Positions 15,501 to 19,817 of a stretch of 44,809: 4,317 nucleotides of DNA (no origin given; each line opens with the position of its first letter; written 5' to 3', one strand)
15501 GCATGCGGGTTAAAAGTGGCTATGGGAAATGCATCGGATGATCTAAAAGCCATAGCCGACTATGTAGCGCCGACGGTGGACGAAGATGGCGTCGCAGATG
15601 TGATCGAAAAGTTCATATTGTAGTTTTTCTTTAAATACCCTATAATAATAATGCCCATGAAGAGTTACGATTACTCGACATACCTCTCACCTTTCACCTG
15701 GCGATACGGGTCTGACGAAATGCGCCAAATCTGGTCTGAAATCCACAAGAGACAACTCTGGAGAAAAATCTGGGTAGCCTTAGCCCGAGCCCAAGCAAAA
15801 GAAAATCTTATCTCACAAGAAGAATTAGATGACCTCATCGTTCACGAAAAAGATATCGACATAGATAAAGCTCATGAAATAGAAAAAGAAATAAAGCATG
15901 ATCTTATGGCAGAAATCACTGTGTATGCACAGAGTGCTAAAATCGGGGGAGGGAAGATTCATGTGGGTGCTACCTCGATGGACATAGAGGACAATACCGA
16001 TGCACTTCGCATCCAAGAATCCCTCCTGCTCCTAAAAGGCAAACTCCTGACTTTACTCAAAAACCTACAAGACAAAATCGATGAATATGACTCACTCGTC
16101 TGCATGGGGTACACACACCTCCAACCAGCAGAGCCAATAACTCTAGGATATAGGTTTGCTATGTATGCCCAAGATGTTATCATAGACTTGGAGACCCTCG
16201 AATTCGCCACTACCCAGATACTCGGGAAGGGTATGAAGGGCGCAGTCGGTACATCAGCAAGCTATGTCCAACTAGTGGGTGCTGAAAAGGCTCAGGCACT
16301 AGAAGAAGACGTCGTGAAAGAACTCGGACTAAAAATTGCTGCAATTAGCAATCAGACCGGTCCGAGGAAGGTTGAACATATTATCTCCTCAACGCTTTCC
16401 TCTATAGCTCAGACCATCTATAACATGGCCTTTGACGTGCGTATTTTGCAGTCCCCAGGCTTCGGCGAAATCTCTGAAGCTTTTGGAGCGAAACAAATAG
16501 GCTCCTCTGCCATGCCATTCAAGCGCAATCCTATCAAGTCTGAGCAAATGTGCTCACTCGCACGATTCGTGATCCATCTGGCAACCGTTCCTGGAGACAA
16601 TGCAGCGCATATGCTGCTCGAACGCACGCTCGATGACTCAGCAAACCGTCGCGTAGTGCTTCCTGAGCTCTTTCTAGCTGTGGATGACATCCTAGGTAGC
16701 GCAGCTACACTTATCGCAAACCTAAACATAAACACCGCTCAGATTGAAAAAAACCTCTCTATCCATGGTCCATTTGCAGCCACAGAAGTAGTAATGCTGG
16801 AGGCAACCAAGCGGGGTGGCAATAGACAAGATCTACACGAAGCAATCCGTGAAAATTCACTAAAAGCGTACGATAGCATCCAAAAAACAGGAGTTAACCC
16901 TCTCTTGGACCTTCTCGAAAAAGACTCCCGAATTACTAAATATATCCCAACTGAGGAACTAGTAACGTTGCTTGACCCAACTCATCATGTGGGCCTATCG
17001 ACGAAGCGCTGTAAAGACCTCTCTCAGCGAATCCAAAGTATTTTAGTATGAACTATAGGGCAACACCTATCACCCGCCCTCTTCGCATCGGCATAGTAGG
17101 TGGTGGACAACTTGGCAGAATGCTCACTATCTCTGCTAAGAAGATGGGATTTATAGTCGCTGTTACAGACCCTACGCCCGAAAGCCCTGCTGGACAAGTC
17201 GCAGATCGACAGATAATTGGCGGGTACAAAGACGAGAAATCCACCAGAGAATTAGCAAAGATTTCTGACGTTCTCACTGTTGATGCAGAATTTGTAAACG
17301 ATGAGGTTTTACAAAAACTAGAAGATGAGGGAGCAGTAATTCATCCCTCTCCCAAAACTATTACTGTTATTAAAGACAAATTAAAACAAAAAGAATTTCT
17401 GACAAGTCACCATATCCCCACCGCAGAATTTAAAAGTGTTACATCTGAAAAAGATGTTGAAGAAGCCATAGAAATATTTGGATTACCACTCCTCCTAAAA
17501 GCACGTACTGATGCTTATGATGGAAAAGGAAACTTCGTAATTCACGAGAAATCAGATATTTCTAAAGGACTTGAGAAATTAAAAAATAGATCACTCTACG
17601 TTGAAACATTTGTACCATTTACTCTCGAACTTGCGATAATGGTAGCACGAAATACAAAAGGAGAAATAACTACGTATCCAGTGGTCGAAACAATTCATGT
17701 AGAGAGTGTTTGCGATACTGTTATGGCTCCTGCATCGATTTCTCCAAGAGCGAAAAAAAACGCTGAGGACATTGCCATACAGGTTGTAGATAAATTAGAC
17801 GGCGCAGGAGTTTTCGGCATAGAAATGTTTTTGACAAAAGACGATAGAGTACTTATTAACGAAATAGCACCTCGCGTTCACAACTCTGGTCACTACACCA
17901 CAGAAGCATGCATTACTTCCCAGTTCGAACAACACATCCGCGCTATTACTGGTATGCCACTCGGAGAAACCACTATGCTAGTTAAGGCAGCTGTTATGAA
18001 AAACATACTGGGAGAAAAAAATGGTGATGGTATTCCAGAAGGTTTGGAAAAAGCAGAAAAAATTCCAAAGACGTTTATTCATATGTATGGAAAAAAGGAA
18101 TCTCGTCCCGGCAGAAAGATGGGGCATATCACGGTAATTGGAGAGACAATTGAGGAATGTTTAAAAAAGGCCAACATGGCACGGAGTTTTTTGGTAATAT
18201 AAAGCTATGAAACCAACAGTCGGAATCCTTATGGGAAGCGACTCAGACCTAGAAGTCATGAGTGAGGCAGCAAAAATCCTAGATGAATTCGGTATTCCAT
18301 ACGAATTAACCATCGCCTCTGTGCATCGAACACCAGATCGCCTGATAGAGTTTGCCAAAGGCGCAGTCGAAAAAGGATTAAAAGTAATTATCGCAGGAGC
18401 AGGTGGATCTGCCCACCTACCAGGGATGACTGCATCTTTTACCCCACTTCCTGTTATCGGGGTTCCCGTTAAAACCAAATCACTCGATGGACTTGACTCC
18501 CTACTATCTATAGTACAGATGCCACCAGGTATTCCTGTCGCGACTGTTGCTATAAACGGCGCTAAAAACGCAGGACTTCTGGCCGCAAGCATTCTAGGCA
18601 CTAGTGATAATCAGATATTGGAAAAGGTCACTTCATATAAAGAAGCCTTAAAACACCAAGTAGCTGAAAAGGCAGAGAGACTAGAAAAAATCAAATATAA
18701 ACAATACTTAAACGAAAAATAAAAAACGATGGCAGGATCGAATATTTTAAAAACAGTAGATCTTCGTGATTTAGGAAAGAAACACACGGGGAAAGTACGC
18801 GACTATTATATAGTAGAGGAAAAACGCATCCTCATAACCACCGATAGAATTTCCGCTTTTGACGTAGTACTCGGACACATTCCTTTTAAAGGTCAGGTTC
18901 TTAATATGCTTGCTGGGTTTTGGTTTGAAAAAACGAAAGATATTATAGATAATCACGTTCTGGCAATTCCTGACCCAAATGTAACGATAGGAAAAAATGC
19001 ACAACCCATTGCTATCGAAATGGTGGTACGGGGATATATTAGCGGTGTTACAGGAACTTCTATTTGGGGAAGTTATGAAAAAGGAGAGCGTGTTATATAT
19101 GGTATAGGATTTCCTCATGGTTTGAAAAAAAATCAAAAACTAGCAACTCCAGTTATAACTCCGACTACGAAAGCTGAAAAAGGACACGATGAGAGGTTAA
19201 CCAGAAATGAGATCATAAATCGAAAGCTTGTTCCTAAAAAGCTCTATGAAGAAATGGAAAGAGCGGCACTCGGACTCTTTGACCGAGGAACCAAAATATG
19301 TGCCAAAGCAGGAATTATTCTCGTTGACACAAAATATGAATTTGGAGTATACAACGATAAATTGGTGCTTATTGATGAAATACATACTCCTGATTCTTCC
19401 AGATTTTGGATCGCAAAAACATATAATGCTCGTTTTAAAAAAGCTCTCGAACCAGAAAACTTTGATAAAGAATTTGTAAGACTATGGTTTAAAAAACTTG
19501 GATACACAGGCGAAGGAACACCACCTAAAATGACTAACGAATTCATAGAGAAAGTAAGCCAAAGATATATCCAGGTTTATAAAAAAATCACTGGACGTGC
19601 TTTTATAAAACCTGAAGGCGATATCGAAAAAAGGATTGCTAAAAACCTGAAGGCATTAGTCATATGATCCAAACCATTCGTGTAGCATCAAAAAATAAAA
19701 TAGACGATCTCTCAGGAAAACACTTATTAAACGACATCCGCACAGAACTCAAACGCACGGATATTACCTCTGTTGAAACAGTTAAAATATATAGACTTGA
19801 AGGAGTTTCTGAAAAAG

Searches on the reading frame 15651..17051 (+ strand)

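Call 63: search_protein_families(library=pfam, proteins=[window:15651-17051:+], max_evalue=0.00001)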
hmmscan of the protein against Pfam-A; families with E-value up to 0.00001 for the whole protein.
window:15651-17051:+ (466 aa): 2 families
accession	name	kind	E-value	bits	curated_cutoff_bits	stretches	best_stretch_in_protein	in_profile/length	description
PF00206.25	Lyase_1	-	5.8e-35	121.6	27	1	21-306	7-309/312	Lyase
PF10397.14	ADSL_C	-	3.5e-17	62.9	32.7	1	374-452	1-74/79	Adenylosuccinate lyase C-terminus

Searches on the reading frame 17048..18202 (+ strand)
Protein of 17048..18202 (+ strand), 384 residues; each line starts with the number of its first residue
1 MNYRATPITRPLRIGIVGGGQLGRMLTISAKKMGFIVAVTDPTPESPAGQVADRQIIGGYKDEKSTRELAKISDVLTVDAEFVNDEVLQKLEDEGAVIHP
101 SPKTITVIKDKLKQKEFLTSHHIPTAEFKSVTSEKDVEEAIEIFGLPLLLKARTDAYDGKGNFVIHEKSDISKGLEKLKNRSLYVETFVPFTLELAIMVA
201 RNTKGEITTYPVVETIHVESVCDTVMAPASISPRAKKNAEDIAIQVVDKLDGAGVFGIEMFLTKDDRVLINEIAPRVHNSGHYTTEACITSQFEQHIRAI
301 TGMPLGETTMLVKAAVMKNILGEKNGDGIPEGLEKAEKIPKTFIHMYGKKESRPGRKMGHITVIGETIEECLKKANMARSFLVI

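Call 63: search_protein_families(library=pfam, proteins=[window:17048-18202:+], max_evalue=0.00001)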
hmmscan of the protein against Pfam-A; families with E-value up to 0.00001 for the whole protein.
window:17048-18202:+ (384 aa): 4 families
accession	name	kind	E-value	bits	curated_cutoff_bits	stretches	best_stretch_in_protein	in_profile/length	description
PF02222.28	ATP-grasp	-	5.9e-64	215.4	27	1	117-293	2-179/179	ATP-grasp domain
PF22660.2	RS_preATP-grasp-like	-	4.6e-26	91.5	27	1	13-108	3-97/98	Ribonucleotide synthetase preATP-grasp domain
PF17769.7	PurK_C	-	3.4e-22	78.3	22.6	1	315-374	1-56/56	Phosphoribosylaminoimidazole carboxylase C-terminal domain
PF07478.18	Dala_Dala_lig_C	-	8.9e-06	25.8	24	0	121-274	5-173/204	D-ala D-ala ligase C-terminus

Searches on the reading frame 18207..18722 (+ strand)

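Call 63: search_protein_families(library=pfam, proteins=[window:18207-18722:+], max_evalue=0.00001)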
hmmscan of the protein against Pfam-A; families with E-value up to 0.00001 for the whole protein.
window:18207-18722:+ (171 aa): 1 family
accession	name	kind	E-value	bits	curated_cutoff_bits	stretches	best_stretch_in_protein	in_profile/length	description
PF00731.26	AIRC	-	1.8e-66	222.7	30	1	5-150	2-147/148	AIR carboxylase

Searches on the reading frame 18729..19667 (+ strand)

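Call 63: search_protein_families(library=pfam, proteins=[window:18729-19667:+], max_evalue=0.00001)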
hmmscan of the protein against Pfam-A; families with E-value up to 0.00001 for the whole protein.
window:18729-19667:+ (312 aa): 1 family
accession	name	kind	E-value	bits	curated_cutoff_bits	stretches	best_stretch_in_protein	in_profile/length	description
PF01259.24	SAICAR_synt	-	4.7e-65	220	20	1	19-258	3-223/233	SAICAR synthetase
